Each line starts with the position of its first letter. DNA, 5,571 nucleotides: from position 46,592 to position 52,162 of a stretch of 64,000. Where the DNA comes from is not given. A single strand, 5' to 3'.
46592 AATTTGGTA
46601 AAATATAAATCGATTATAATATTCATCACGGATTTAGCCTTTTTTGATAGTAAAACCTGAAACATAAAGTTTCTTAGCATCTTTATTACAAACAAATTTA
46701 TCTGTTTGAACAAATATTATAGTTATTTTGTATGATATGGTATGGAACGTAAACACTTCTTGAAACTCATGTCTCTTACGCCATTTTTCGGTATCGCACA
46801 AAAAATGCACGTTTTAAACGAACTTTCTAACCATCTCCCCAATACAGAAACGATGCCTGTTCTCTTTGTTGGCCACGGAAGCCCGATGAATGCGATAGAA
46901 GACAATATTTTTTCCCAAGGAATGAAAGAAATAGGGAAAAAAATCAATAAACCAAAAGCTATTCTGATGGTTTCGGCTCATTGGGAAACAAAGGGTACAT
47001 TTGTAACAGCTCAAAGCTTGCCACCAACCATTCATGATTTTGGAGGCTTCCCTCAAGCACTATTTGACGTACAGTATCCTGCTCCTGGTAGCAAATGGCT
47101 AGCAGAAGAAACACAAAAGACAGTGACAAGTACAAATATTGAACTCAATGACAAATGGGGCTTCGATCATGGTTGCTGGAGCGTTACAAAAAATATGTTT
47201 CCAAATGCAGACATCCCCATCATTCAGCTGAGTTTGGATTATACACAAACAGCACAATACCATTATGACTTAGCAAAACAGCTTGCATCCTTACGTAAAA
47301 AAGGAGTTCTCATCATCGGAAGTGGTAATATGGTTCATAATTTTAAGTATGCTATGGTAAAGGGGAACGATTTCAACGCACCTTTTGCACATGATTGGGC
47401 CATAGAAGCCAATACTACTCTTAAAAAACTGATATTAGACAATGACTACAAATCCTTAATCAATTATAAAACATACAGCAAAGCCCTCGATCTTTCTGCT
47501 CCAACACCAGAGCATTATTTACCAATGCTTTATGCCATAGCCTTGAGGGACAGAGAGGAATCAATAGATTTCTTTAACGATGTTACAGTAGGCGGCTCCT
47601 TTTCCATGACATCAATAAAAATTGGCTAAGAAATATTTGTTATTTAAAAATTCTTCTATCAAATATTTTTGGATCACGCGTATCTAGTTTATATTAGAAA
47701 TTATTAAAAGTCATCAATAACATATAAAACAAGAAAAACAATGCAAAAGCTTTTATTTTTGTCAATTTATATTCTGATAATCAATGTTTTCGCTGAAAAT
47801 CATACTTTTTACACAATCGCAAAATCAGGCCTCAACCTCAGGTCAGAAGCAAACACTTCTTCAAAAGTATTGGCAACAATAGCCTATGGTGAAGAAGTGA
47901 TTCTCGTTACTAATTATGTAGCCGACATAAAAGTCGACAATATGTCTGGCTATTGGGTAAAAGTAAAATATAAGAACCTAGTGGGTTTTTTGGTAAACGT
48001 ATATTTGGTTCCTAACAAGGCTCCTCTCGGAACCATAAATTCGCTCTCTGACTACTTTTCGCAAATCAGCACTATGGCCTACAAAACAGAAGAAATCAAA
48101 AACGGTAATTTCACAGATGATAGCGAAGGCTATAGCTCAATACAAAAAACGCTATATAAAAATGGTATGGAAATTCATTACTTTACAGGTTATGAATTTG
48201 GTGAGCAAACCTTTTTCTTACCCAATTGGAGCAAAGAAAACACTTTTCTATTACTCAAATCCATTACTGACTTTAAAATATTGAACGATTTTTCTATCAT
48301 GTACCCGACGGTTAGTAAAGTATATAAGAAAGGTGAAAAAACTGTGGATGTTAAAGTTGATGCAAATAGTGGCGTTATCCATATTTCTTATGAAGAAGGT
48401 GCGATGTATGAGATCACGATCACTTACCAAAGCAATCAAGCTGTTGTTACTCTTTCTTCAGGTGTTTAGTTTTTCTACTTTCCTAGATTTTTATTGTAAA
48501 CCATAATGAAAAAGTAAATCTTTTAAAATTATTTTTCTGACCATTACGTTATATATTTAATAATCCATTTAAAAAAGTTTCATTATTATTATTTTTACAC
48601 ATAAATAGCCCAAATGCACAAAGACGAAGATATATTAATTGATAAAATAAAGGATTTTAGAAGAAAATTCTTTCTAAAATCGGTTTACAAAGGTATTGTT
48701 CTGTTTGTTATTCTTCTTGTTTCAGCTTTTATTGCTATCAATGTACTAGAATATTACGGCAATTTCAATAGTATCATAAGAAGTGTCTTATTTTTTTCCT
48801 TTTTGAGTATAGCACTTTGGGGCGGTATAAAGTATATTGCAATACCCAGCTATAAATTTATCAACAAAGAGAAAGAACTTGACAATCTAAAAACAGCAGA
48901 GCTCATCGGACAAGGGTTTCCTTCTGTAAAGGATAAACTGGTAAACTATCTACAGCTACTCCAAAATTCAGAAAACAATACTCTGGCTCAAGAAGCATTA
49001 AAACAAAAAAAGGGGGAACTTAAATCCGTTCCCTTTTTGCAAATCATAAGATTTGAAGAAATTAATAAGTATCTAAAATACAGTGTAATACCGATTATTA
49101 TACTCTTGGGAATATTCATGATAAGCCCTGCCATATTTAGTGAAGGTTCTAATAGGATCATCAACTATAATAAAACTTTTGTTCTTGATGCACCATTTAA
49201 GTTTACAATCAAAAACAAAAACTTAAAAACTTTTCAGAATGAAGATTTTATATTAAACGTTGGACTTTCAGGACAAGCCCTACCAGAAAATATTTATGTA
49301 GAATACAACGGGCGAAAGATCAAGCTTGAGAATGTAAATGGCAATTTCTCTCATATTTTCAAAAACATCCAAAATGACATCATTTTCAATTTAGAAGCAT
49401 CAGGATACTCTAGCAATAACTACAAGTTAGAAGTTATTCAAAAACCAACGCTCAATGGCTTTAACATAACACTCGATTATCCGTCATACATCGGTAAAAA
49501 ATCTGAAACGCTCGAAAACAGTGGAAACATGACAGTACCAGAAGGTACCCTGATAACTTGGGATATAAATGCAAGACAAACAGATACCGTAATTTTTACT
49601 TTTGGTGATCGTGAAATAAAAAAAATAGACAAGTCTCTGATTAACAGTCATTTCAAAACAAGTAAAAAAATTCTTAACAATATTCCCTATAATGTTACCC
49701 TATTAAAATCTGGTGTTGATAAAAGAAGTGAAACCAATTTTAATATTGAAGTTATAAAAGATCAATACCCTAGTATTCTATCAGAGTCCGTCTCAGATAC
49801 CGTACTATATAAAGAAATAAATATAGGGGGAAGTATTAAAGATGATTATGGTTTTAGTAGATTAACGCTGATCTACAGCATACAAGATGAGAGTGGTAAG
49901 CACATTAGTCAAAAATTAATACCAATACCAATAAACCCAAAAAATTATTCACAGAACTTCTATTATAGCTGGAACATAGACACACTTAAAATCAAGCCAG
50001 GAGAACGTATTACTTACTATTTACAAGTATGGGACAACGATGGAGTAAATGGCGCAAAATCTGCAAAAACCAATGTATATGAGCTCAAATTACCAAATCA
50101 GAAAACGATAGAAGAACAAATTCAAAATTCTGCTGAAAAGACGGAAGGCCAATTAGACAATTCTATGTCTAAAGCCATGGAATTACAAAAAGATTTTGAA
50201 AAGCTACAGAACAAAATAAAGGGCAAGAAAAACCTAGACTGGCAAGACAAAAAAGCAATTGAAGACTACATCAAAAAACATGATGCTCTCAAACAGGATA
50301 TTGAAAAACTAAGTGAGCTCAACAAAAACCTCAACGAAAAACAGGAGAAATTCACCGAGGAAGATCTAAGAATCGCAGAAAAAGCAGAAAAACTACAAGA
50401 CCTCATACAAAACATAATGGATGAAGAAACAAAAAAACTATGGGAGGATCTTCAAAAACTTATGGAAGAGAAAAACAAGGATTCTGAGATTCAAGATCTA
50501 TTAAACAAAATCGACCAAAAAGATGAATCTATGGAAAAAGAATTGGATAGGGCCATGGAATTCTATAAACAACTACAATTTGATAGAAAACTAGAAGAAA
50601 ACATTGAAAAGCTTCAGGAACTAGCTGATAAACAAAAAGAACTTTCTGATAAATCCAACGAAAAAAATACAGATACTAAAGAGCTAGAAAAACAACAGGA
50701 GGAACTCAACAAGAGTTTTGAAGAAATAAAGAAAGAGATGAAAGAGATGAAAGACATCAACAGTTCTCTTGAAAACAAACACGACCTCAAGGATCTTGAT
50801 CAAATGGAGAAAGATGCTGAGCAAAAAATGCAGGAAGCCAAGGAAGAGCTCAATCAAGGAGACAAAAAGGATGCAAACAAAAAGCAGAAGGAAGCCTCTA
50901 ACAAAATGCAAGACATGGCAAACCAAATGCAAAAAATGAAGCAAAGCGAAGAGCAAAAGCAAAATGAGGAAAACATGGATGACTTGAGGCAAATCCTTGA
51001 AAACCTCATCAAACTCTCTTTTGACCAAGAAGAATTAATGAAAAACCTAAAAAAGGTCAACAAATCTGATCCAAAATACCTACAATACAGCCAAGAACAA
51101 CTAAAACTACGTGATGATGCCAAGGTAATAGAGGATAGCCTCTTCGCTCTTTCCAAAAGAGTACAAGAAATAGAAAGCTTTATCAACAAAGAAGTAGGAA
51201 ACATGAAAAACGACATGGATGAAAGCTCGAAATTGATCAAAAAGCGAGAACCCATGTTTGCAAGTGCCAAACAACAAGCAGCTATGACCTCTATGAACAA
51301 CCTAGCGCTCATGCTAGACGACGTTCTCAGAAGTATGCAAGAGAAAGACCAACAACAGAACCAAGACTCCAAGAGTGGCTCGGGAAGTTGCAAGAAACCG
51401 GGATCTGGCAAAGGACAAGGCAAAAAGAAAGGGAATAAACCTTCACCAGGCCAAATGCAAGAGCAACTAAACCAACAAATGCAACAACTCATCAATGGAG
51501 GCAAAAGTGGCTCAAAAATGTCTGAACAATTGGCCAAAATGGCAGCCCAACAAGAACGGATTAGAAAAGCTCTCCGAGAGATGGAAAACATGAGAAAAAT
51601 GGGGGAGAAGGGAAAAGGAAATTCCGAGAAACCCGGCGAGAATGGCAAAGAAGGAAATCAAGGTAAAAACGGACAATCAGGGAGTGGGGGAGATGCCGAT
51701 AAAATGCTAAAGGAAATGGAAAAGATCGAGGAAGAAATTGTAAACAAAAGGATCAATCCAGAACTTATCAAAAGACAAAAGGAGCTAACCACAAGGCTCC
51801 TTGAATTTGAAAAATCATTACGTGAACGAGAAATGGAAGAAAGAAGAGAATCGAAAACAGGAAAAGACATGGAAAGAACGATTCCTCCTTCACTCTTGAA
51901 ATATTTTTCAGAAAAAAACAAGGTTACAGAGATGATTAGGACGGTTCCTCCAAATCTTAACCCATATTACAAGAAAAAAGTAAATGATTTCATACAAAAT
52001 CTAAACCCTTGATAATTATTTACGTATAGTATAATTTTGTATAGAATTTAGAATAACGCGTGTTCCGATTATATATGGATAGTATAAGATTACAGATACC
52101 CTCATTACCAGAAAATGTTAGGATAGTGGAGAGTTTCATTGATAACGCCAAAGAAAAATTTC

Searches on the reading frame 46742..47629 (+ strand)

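Call 50: search_protein_families(library=pfam, proteins=[window:46742-47629:+])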
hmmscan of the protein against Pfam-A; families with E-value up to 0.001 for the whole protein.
window:46742-47629:+ (295 aa): 1 family
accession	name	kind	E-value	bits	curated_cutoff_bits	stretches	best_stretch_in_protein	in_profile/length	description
PF02900.23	LigB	-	7.1e-21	74.9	26.3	1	42-219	4-199/269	Catalytic LigB subunit of aromatic ring-opening dioxygenase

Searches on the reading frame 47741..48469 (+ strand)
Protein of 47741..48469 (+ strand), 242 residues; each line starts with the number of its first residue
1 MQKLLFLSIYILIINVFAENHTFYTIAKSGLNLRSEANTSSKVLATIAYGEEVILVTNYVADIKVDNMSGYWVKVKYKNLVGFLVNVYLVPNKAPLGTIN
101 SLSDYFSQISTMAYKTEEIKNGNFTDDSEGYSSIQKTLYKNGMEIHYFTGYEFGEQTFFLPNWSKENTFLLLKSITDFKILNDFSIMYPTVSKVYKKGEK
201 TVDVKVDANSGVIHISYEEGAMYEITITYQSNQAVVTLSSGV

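Call 50: search_protein_families(library=pfam, proteins=[window:47741-48469:+])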
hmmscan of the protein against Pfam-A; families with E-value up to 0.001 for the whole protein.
window:47741-48469:+ (242 aa): 1 family
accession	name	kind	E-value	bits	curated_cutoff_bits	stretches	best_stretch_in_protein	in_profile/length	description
PF08239.17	SH3_3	-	1.6e-08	35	27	1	29-89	1-53/54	Bacterial SH3 domain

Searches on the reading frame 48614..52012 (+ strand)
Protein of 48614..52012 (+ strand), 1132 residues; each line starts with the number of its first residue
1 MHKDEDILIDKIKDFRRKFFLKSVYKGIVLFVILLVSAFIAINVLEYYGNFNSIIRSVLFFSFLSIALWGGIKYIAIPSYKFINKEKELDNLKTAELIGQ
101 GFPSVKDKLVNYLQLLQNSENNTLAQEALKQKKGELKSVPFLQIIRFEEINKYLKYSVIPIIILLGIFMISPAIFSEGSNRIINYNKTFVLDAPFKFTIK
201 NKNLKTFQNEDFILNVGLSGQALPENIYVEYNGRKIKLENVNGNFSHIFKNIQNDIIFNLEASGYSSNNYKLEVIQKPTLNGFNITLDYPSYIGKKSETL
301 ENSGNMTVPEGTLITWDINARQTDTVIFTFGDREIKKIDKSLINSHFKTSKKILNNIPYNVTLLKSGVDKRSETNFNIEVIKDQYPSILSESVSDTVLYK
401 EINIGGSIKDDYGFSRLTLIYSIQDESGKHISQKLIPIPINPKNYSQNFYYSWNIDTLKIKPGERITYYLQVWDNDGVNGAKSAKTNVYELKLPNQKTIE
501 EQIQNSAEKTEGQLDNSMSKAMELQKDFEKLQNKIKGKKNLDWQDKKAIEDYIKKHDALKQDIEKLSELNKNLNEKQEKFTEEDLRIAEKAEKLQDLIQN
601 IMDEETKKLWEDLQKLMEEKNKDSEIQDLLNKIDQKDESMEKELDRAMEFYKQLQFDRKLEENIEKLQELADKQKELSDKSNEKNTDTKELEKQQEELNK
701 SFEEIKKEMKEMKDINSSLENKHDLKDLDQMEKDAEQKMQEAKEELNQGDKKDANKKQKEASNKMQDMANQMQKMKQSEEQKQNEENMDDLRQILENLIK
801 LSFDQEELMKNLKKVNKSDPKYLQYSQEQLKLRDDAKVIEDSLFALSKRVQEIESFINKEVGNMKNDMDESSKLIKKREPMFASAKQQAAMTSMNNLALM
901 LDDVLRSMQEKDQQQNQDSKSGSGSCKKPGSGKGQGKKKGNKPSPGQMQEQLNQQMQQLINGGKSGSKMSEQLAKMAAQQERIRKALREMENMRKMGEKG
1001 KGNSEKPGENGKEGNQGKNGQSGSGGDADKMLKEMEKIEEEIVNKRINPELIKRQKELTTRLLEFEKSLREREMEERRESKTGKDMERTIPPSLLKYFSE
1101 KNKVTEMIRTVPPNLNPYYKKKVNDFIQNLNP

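Call 7: search_protein_families(library=pfam, proteins=[window:48614-52012:+])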
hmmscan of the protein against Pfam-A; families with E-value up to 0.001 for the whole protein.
window:48614-52012:+ (1132 aa): 1 family
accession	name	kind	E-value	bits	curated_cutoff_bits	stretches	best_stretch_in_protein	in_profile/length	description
PF13779.11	DUF4175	-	5.6e-12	45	27.3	1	262-671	176-564/825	Domain of unknown function (DUF4175)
